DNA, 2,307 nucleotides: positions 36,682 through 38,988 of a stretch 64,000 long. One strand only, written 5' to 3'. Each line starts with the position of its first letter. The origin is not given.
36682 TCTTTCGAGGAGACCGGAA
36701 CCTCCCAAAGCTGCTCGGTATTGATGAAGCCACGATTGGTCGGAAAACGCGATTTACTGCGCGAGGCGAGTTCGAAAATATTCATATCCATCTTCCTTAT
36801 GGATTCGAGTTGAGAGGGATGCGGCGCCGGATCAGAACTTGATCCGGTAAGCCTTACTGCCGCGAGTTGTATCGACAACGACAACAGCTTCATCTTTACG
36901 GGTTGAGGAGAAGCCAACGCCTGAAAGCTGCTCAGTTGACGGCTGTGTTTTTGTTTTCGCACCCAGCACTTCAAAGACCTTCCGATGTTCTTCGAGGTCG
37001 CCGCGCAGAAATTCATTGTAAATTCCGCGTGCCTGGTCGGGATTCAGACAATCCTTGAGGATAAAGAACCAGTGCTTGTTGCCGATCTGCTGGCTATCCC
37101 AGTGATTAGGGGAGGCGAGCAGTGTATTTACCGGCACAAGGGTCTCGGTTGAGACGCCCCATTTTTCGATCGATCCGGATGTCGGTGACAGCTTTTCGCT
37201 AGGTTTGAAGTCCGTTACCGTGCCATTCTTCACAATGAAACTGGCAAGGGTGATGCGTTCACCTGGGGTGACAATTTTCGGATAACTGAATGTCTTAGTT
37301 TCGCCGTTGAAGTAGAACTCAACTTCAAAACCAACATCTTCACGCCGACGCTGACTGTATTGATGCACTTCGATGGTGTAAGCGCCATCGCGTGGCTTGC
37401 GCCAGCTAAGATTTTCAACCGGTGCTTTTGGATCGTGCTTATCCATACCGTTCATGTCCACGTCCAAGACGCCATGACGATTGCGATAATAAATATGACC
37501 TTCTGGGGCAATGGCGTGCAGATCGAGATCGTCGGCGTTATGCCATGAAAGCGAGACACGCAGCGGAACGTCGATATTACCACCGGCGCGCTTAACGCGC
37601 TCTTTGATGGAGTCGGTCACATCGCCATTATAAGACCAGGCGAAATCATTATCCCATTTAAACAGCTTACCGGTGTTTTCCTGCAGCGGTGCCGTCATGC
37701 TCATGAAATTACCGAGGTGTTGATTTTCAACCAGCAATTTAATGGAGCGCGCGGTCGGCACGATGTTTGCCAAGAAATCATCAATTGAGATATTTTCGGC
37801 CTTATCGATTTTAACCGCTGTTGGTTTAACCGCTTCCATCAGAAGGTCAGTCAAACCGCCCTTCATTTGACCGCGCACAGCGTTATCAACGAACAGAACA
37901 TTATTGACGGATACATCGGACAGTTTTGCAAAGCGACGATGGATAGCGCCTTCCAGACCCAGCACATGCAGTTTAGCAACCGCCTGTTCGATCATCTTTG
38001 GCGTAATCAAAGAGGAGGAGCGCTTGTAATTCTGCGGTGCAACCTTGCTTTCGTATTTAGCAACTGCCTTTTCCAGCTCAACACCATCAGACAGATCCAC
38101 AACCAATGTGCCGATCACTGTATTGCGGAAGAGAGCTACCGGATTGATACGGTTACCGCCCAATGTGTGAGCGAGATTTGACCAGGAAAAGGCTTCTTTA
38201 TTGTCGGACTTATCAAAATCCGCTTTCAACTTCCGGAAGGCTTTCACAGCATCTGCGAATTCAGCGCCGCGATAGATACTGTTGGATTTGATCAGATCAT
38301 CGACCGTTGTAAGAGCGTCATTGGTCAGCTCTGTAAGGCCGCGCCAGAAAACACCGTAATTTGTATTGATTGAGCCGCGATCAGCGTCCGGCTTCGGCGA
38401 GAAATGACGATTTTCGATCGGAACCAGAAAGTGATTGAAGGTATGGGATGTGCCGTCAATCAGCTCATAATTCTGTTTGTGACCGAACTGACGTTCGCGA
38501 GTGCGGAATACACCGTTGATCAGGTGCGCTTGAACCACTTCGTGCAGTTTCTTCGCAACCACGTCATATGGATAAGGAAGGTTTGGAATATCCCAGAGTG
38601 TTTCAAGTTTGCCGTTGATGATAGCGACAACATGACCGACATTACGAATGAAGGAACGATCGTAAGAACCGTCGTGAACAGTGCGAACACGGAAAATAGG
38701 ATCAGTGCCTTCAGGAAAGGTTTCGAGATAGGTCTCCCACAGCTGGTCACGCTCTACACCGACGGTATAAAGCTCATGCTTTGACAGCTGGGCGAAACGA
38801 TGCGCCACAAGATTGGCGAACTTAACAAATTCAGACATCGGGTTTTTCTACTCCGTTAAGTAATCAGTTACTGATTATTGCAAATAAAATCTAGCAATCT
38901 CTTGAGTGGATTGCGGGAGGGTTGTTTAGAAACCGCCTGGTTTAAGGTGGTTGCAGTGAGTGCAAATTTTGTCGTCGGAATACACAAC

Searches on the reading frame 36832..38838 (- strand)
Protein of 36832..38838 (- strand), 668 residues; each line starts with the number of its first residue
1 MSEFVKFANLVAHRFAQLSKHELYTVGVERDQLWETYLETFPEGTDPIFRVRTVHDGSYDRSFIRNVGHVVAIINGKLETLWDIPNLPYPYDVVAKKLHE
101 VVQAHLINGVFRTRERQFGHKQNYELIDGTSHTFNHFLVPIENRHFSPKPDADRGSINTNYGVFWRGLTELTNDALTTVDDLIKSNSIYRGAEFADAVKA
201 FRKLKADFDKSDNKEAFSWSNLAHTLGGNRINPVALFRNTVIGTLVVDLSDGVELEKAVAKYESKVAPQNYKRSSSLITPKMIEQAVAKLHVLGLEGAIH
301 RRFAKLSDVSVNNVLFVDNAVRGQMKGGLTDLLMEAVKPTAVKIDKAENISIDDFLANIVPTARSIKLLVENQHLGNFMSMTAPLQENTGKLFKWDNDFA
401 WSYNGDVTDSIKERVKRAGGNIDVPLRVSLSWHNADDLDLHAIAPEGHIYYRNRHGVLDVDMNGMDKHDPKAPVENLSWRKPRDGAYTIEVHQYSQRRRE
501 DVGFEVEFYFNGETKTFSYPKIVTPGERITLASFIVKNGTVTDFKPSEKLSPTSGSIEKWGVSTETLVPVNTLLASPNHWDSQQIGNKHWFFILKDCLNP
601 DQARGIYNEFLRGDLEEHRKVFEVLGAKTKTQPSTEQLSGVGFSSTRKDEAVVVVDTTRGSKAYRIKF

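Call 10: search_protein_families(library=phrogs, proteins=[window:36832-38838:-], max_evalue=0.001)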
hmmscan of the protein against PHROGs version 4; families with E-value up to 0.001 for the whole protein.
window:36832-38838:- (668 aa): 5 families
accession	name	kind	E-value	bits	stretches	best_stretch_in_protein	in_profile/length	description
phrog_1735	-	unknown function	9.9e-233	775.8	1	1-668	1-673/673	-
phrog_23228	-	unknown function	2.6e-145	485.8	1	235-656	36-461/472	-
phrog_25920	-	unknown function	1.6e-24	88.2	1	1-139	1-140/173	-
phrog_21434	-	unknown function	5.2e-21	75.9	1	1-84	1-85/93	-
phrog_38165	-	unknown function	2.5e-07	31.3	1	237-266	25-54/57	-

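Call 12: search_dna_similar(query=window:36832-38838:-, collection=phages, mode=protein, max_rows=25)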
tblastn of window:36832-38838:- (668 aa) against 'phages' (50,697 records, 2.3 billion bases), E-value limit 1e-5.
Records with a match: 528; places in all: 530; records where one place covers at least 80% of the query: 460.
Best place of each record, by identity: <60% 528.
By first word of the organism name: Salmonella 159; Klebsiella 82; Bacillus 32; Escherichia 30; Caulobacter 28; Xanthomonas 22; Dickeya 21; Vibrio 20; Serratia 18; Pseudomonas 11; and 31 more.
By host as written in the record: - 55; Klebsiella pneumoniae 40; Salmonella enterica 26; Salmonella enterica subsp. enterica serovar Enteritidis PT1 21; Bacillus cereus 15; Salmonella enterica subsp. enterica serovar Typhimurium 14; Escherichia coli O157:H7 11; Dickeya solani 11; and 163 more.
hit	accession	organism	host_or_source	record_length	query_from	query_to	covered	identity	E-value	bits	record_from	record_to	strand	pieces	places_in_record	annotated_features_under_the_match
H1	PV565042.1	Pseudomonas phage Ebordelon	Pseudomonas putida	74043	1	668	100%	48.6%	0e+0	622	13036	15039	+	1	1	hypothetical protein (x2)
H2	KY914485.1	Aeromonas phage phiA8-29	Aeromonas sp.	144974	1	668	100%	48.5%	0e+0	610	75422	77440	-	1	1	hypothetical protein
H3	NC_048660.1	Aeromonas phage phiA8-29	Aeromonas sp.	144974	1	668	100%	48.5%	0e+0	610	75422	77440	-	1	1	hypothetical protein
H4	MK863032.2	Pseudomonas phage Zuri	Pseudomonas putida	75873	1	668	100%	48.4%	0e+0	618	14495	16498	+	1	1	ATP-binding-cassette protein | hypothetical protein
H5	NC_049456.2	Pseudomonas phage Zuri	Pseudomonas putida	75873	1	668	100%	48.4%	0e+0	618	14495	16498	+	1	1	hypothetical protein (x2)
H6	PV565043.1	Pseudomonas phage Holyagarpour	Pseudomonas putida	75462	1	668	100%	48.4%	0e+0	618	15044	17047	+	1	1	hypothetical protein (x2)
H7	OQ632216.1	Salmonella phage Arash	Salmonella enterica subsp. enterica ...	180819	1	668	100%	48.1%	0e+0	620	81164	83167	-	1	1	structural protein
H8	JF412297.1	EBPR siphovirus 2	-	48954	1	668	100%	48.0%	0e+0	632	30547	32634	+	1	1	gp55: hypothetical protein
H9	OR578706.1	Microcoleus phage My-WqHQDG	river water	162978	1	668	100%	47.8%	0e+0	615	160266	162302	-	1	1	hypothetical protein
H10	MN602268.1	Bacteriophage DSS3_MAL1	-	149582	1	668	100%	47.3%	0e+0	622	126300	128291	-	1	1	hypothetical protein (x2)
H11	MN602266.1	Bacteriophage DSS3_VP1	-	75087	1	668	100%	47.1%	0e+0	619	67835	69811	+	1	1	hypothetical protein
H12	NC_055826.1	Bacteriophage DSS3_VP1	-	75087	1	668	100%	47.1%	0e+0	619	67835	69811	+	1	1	hypothetical protein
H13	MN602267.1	Bacteriophage DSS3_PM1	-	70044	1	668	100%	47.1%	0e+0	617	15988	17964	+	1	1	hypothetical protein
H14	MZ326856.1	Stenotrophomonas phage Paxi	Stenotrophomonas maltophilia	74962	1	668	100%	46.6%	0e+0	589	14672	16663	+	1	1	hypothetical protein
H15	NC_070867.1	Stenotrophomonas phage Paxi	Stenotrophomonas maltophilia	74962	1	668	100%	46.6%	0e+0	589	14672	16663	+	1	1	hypothetical protein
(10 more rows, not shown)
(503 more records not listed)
